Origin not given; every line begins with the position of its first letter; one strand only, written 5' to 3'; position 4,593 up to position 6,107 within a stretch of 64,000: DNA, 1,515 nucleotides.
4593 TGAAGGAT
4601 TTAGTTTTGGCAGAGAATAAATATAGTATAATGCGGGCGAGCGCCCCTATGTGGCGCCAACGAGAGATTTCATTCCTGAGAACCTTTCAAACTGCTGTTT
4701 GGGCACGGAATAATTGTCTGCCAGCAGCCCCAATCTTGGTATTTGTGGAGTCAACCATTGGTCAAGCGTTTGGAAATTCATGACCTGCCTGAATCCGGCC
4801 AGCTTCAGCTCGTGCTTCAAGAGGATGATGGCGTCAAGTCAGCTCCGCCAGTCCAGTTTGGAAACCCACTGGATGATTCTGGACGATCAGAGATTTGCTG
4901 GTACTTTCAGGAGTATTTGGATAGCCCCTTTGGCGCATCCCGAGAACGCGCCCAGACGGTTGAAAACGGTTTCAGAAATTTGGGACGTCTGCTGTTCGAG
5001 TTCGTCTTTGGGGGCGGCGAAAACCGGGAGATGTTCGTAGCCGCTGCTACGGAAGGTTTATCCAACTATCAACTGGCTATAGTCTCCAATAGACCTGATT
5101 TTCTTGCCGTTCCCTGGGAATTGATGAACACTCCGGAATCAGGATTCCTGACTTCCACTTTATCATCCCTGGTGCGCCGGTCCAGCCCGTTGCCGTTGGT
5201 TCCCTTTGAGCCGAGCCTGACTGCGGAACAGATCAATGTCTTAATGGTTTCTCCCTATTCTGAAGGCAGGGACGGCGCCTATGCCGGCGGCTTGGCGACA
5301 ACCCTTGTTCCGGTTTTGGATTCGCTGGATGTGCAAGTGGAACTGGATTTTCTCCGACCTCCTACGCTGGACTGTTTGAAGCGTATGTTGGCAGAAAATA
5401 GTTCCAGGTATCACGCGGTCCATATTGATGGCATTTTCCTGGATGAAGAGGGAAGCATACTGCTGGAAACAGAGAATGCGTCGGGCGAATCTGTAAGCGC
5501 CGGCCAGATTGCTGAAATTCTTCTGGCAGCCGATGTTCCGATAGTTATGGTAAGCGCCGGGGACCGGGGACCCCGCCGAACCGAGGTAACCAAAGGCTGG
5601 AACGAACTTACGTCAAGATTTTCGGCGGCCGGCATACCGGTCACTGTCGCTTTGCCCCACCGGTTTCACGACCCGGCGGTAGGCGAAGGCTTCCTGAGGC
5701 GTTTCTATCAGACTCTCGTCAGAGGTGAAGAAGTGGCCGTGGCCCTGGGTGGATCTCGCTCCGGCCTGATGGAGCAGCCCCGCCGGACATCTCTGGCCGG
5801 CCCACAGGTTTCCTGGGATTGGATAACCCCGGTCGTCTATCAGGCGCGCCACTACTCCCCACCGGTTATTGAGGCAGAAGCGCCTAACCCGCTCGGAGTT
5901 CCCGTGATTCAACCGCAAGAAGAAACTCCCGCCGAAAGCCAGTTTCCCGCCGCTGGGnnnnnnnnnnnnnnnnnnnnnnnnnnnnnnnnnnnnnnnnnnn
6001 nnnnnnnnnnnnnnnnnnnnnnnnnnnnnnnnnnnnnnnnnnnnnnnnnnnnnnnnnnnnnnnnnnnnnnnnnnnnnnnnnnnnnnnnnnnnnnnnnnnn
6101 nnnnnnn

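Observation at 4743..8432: Solitary CHAT-like / NB-ARC / TPR protein: candidate bacterial NLR- or Avs-like sensor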

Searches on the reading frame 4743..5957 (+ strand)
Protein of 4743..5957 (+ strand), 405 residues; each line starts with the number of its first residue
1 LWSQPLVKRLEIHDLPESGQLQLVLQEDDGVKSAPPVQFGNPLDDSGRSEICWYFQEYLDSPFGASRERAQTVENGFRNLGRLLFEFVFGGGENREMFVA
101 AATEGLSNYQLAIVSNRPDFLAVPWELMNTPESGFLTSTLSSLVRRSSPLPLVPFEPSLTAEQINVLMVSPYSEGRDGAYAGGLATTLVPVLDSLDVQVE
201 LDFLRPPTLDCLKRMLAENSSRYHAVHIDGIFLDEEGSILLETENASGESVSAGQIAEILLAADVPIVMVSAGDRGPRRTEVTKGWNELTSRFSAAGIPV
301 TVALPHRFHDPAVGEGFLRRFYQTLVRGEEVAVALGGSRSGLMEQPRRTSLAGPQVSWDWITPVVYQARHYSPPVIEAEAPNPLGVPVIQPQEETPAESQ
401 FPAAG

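Call 28: predict_structure(alignment_id=A2)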
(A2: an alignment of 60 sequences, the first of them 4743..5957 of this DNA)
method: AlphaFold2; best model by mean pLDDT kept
length: 405 residues; sequences in the alignment: 60
mean_pLDDT: 92.0   pTM: 0.90
mean pLDDT of the five models: 92.0, 91.7, 91.2, 91.1, 90.6
residues with pLDDT >= 90: 344; 70-90: 25; 50-70: 33; < 50: 3
segments of 3 or more residues with pLDDT < 50: none
pLDDT, mean of each block of 10 residues (from residue 1): 74 97 95 96 94 94 96 97 96 96 96 97 97 93 97 96 97 66 88 97 96 98 97 94 91 98 98 89 94 97 94 96 98 97 96 95 98 93 65 52 54
secondary structure, 60 per line:
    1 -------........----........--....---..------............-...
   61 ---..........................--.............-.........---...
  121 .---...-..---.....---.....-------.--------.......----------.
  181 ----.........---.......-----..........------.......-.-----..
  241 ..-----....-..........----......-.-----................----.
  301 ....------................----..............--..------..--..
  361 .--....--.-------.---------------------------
elements in order: E8-15 E20-27 E30-33 H45-56 H64-89 H92-104 E109-114 H118-121 E142-146 E163-169 H185-193 E197-203 H209-218 E225-231 E239-242 E248-251 H253-262 E267-272 H280-295 E300-304 H311-326 H331-344 E364-367

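Call 32: fold_search(model_id=the predicted structure, library=pdb)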
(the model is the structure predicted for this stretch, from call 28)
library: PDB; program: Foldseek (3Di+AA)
matches with E <= 10: 1197; with E <= 0.001: 22
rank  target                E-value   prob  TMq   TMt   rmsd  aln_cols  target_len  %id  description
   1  7sqc_R1               1.2e-07  1.00  0.41  0.10   8.4       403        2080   13  Ciliary C1 central pair apparatus isolated from Chlamydomonas reinhardtii (released 2022-04-13)
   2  7y8t_B                5.9e-07  1.00  0.48  0.31   6.7       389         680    8  Structure of Cas7-11-crRNA in complex with TPR-CHAT (released 2023-06-28)
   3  8rw5                  7.8e-07  1.00  0.44  0.22   9.7       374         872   14  Symmetry expansion of dimeric transmembrane anti-sigma factor DdvA (released 2024-11-06)
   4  8tl0_B                9.9e-07  1.00  0.34  0.29  14.4       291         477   15  Structure of activated SAVED-CHAT filament (released 2024-03-06)
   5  8d9f_A                1.0e-06  1.00  0.48  0.32   7.8       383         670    8  gRAMP-TPR-CHAT (Craspase) (released 2023-06-14)
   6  8d9h_E                1.4e-06  1.00  0.47  0.31   7.7       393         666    9  gRAMP-TPR-CHAT match PFS target RNA(Craspase) (released 2023-06-14)
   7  8tl0_A                2.8e-06  1.00  0.33  0.29  14.9       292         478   15  Structure of activated SAVED-CHAT filament (released 2024-03-06)
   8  5fc2_B                3.4e-06  1.00  0.42  0.37  10.1       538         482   11  Structure of a separase in complex with a pAMK peptide containing a phospho-serine (released 2016-03-30)
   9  7sqc_R0               7.2e-06  1.00  0.36  0.09   9.7       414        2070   12  Ciliary C1 central pair apparatus isolated from Chlamydomonas reinhardtii (released 2022-04-13)
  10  7n6g_1N               7.6e-06  1.00  0.44  0.11   8.3       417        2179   12  C1 of central pair (released 2022-05-18)
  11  8d9g_A                8.6e-06  1.00  0.45  0.29   7.8       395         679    8  gRAMP-TPR-CHAT Non match PFS target RNA(Craspase) (released 2023-06-14)
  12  9hma                  1.1e-05  1.00  0.42  0.15  10.6       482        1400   12  Cryo-EM structure of apo human separase (released 2025-09-03)
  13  5u1t_A                1.2e-05  1.00  0.43  0.15   9.4       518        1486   12  Crystal structure of the Saccharomyces cerevisiae separase-securin complex at 2.6 angstrom resolution (released 2017-02-08)
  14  7xc7_D                1.4e-05  1.00  0.46  0.31   8.2       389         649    9  Cryo-EM structure of a bacterial protein complex (released 2022-11-16)
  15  7nj0_A                1.4e-05  1.00  0.37  0.16  11.1       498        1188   10  CryoEM structure of the human Separase-Cdk1-cyclin B1-Cks1 complex (released 2021-08-04)
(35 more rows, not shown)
